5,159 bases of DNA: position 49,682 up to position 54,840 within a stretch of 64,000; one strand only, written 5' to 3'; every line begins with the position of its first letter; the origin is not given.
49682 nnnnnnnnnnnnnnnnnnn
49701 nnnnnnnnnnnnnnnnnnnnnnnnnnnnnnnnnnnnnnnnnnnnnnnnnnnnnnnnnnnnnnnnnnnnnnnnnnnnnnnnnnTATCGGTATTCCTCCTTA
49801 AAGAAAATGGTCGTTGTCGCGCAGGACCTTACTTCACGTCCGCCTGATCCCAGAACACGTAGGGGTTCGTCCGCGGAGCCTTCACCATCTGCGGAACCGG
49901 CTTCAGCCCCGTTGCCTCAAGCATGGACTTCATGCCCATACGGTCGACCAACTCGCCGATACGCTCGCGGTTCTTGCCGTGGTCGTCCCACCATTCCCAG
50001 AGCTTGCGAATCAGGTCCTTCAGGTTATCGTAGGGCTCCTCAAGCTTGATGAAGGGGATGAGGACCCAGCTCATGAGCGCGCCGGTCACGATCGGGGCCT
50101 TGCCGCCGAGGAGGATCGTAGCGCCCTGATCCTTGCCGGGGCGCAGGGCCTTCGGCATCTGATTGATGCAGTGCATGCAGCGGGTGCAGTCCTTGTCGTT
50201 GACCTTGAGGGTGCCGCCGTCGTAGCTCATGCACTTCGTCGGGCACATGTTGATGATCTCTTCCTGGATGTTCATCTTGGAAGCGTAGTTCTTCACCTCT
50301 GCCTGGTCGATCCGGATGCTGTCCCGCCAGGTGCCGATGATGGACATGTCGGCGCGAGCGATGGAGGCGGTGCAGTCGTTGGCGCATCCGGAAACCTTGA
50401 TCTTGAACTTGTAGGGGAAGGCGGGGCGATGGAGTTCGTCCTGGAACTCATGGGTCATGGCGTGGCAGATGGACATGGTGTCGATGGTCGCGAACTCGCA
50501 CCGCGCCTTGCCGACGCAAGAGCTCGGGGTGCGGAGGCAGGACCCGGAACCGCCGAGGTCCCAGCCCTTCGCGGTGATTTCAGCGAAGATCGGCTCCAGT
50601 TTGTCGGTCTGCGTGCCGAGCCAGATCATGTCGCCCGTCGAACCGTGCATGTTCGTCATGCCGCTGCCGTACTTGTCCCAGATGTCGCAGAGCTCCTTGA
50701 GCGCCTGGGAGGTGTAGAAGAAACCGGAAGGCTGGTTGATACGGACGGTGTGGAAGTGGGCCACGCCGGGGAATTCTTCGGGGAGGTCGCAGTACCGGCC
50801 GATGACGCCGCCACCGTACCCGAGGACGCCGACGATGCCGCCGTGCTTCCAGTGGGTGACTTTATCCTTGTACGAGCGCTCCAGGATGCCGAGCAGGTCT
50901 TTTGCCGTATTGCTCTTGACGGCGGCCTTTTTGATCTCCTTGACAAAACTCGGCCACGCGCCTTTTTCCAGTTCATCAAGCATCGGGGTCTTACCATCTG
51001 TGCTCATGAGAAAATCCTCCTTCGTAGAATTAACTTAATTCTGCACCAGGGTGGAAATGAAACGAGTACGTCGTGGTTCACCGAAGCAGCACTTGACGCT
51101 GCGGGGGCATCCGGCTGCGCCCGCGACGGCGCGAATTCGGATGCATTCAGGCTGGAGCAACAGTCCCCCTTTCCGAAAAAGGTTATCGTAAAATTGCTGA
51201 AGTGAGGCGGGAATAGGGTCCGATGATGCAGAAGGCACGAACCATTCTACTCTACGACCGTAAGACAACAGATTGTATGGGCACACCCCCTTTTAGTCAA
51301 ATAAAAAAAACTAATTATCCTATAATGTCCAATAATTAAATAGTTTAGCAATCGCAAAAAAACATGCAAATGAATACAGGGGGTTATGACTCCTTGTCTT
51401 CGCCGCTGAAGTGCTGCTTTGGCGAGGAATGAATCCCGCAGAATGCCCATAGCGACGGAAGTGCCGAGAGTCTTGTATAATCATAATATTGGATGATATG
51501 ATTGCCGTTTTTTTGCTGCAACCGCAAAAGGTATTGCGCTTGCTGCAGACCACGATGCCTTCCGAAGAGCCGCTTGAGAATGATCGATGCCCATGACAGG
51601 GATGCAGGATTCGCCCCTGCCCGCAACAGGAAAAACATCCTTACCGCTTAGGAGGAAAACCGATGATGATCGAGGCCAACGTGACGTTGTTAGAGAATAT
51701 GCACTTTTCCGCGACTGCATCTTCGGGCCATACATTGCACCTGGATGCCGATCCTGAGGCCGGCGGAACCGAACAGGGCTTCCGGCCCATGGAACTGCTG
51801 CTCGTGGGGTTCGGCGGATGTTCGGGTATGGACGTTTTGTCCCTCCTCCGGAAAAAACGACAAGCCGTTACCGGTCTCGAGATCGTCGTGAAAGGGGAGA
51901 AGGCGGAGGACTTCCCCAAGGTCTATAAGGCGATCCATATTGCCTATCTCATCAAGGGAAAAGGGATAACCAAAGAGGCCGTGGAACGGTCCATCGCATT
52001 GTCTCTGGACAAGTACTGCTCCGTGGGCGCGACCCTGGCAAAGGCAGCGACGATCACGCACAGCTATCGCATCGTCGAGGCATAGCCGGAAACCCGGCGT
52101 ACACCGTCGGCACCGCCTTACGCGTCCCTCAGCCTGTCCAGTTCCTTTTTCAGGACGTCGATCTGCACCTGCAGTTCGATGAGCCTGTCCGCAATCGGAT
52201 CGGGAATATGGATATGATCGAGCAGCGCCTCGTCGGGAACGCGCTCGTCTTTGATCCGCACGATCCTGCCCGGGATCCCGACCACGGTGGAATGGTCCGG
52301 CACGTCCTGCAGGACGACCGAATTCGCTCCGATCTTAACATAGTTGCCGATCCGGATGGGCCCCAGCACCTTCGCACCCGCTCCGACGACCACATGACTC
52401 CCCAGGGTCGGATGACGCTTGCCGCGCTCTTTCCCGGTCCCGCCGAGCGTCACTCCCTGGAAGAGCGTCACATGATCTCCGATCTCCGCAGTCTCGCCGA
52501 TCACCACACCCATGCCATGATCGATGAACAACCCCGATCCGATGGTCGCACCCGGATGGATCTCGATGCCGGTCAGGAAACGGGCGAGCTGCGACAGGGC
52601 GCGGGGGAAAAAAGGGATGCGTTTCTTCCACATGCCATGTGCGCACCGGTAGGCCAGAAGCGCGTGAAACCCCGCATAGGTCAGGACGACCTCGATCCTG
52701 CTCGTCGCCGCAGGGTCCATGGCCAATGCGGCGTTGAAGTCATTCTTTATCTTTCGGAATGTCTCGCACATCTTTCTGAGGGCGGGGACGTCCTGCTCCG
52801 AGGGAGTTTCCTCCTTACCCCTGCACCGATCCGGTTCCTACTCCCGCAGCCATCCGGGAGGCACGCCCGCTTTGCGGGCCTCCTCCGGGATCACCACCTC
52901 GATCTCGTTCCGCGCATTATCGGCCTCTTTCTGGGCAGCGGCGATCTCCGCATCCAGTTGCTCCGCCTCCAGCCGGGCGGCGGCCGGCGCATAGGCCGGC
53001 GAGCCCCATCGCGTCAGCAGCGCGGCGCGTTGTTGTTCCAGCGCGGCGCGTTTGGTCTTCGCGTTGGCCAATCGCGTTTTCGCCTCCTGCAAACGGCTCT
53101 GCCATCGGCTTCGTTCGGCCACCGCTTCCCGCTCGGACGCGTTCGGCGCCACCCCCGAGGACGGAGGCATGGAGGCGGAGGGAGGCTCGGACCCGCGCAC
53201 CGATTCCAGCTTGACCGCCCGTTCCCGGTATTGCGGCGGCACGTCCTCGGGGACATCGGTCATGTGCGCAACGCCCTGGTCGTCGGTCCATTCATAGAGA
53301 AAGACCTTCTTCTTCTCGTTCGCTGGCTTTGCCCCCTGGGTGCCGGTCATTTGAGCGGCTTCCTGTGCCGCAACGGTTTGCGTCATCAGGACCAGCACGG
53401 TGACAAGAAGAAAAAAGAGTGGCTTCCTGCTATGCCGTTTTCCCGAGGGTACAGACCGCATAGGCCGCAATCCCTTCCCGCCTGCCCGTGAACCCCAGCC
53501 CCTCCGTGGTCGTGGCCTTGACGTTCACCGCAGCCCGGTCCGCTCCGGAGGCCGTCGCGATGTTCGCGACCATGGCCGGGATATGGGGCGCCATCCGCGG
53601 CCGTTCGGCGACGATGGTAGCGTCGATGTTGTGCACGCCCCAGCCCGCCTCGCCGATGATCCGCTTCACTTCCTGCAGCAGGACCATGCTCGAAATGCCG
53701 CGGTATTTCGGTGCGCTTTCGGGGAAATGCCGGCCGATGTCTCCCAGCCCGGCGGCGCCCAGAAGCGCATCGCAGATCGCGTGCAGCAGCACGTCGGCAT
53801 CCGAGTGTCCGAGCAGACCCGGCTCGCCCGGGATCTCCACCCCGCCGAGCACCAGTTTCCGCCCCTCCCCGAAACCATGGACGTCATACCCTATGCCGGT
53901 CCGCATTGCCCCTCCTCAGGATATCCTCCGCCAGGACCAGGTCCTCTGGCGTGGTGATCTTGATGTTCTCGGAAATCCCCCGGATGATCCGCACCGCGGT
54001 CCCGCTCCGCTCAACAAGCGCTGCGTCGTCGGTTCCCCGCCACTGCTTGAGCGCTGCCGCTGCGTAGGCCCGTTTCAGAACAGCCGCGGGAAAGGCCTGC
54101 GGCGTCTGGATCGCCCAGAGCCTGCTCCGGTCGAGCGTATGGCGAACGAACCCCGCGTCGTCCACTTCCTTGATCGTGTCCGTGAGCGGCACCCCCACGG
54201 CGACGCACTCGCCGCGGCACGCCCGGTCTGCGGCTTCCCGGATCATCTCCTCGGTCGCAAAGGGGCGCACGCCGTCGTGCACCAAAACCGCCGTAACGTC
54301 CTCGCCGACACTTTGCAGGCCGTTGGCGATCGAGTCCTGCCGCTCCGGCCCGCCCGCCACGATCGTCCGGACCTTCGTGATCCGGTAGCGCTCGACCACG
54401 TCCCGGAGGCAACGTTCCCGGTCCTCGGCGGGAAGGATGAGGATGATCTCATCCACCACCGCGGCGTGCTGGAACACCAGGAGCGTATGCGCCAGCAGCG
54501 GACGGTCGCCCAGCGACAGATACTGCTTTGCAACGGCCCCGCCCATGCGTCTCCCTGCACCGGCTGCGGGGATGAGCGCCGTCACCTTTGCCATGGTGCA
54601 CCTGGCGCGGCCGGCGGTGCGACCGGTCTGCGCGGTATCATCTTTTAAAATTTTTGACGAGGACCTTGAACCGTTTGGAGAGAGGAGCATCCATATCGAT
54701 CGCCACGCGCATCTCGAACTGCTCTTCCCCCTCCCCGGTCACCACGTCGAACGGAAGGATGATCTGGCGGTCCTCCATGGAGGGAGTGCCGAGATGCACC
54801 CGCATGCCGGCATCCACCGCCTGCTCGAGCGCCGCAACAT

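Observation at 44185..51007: Single-strand dsr supercluster combining a reductive marker (dsrD) with oxidative-type accessory genes (DsrE/F/H-like)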

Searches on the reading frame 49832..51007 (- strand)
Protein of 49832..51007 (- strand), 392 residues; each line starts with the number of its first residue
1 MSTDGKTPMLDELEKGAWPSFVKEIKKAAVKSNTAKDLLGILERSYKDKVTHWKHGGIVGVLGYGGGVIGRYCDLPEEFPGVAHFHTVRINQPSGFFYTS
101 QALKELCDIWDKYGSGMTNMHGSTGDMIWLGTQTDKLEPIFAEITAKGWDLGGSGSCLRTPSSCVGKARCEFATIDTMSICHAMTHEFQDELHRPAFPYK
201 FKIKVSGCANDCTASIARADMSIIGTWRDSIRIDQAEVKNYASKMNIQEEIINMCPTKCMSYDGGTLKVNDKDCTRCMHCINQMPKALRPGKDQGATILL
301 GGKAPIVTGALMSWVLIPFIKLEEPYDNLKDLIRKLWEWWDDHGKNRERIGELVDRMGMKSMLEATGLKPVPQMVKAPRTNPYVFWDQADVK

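Call 4: search_protein_families(library=pfam, proteins=[window:49832-51007:-], max_evalue=0.01)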
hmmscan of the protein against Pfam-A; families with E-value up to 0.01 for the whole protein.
window:49832-51007:- (392 aa): 2 families
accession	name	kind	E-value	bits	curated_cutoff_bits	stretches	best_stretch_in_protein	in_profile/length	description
PF01077.27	NIR_SIR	-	2e-40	138.2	27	1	154-366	1-150/158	Nitrite and sulphite reductase 4Fe-4S domain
PF03460.22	NIR_SIR_ferr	-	7.4e-09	35.7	24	1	84-146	8-68/69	Nitrite/Sulfite reductase ferredoxin-like half domain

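Call 5: search_protein_families(library=ncbifam, proteins=[window:49832-51007:-], max_evalue=0.01)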
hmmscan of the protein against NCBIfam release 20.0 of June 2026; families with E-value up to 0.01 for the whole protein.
window:49832-51007:- (392 aa): 10 families
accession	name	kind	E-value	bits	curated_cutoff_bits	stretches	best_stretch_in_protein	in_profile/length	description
TIGR02064.1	dsrA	equivalog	2.4e-173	576.6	392.85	1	10-389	1-389/402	dissimilatory-type sulfite reductase subunit alpha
TIGR02066.1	dsrB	equivalog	1.1e-41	143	341.5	1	86-381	31-326/341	dissimilatory-type sulfite reductase subunit beta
TIGR02912.1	sulfite_red_C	equivalog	5e-12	45.4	324.1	1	134-364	74-294/314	sulfite reductase subunit C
NF007125.0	PRK09566.1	equivalog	1.3e-09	37.1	594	1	92-227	328-456/513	ferredoxin--nitrite reductase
TIGR02374.1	nitri_red_nirB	equivalog_domain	3.8e-09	35.5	578.35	1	98-226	571-693/794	nitrite reductase large subunit NirB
NF011565.0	PRK14989.1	subfamily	2.8e-08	32.3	883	1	96-226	574-698/847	nitrite reductase large subunit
TIGR02435.1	CobG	equivalog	1.6e-05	24.1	234.8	1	162-226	328-384/388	precorrin-3B synthase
NF007126.0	PRK09567.1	equivalog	3.3e-05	22.2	523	1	90-226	379-508/595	NirA family protein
NF010029.0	PRK13504.1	equivalog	0.0073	14.7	457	0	125-230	400-506/575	NADPH-dependent assimilatory sulfite reductase hemoprotein subunit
TIGR04041.1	activase_YjjW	hypoth_equivalog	0.009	15.5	250.2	0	250-290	48-88/276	YjjW family glycine radical enzyme activase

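Call 46: search_solved_structures(query=window:49832-51007:-, max_evalue=1e-10, show_alignments=0)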
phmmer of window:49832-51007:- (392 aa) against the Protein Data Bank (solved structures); distinct sequences matched with E-value up to 1e-10: 13.
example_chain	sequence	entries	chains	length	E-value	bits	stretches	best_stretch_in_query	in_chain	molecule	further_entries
3mm5_A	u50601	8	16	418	9.6e-164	548.2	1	6-391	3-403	Sulfite reductase, dissimilatory-type subunit alpha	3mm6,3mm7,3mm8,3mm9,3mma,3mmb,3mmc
2xsj_A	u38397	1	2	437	3.4e-162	543.1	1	6-391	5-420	SULFITE REDUCTASE ALPHA SUBUNIT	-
2v4j_A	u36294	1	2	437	5.1e-160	535.9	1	6-391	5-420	SULFITE REDUCTASE, DISSIMILATORY-TYPE SUBUNIT ALPHA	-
3or1_A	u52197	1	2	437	6.5e-160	535.5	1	6-391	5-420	Sulfite reductase alpha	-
3or2_A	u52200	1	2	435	8.1e-160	535.2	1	6-391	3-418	Sulfite redcutase subunit alpha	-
3mm5_B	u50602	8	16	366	2.1e-22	82.6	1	99-385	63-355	Sulfite reductase, dissimilatory-type subunit beta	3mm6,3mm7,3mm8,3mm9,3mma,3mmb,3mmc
7np8_A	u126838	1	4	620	2.3e-17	66.1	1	87-364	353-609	Coenzyme F420-dependent sulfite reductase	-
7npa_A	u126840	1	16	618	4.9e-17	65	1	88-364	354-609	Coenzyme F420-dependent sulfite reductase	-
9tn7_A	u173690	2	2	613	3e-15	59.1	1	71-360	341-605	Coenzyme F420 hydrogenase/dehydrogenase beta subunit domain protein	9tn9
2v4j_B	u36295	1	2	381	4.5e-14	55.2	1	87-389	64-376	SULFITE REDUCTASE, DISSIMILATORY-TYPE SUBUNIT BETA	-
3or2_B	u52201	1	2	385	7.1e-14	54.6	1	100-389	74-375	Sulfite redcutase subunit beta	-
3or1_B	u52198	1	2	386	7.2e-14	54.5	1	100-389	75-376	Sulfite reductase beta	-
2xsj_B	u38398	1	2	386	6.4e-11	44.8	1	102-388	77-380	SULFITE REDUCTASE BETA SUBUNIT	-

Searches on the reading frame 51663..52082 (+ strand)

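Call 6: search_protein_families(library=pfam, proteins=[window:51663-52082:+], max_evalue=0.001)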
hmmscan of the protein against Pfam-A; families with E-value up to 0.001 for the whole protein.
window:51663-52082:+ (140 aa): 1 family
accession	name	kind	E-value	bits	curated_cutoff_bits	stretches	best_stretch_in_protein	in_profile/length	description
PF02566.24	OsmC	-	5.5e-18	65.7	27.5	1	35-133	1-99/100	OsmC-like protein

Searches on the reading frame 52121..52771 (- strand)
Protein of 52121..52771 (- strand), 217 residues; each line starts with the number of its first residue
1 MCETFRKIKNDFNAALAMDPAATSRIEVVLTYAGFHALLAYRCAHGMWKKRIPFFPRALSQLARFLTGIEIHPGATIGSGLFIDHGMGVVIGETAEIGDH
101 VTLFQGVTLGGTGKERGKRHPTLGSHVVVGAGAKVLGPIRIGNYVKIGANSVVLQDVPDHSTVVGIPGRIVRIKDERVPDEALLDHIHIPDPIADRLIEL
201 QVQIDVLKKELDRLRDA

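Call 6: search_protein_families(library=pfam, proteins=[window:52121-52771:-], max_evalue=0.001)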
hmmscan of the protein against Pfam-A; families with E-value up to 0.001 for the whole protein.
window:52121-52771:- (217 aa): 3 families
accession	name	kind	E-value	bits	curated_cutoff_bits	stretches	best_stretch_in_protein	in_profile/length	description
PF00132.30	Hexapep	-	1.1e-13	50.7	27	1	120-153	1-34/36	Bacterial transferase hexapeptide (six repeats)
PF14602.12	Hexapep_2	-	2e-05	24.6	27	0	123-154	4-33/34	Hexapeptide repeat of succinyl-transferase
PF06426.19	SATase_N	-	0.0007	20.3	21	0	5-38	70-103/105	Serine acetyltransferase, N-terminal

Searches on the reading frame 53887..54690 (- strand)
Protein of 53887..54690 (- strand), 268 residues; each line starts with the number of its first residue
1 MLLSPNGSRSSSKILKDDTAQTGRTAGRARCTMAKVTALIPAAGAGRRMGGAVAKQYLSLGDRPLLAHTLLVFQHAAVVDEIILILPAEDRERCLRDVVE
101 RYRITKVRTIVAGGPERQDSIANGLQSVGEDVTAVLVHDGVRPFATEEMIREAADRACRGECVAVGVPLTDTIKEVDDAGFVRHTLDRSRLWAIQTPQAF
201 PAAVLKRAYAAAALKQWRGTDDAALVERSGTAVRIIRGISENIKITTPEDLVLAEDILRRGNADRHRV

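Call 34: search_protein_families(library=pfam, proteins=[window:53887-54690:-], max_evalue=0.00001)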
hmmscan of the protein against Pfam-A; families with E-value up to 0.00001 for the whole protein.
window:53887-54690:- (268 aa): 2 families
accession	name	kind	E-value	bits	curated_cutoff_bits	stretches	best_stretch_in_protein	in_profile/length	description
PF01128.25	IspD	-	4.4e-64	216.7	27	1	36-260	1-221/221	2-C-methyl-D-erythritol 4-phosphate cytidylyltransferase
PF12804.13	NTP_transf_3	-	5.1e-12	46.7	27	1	38-165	1-120/160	MobA-like NTP transferase domain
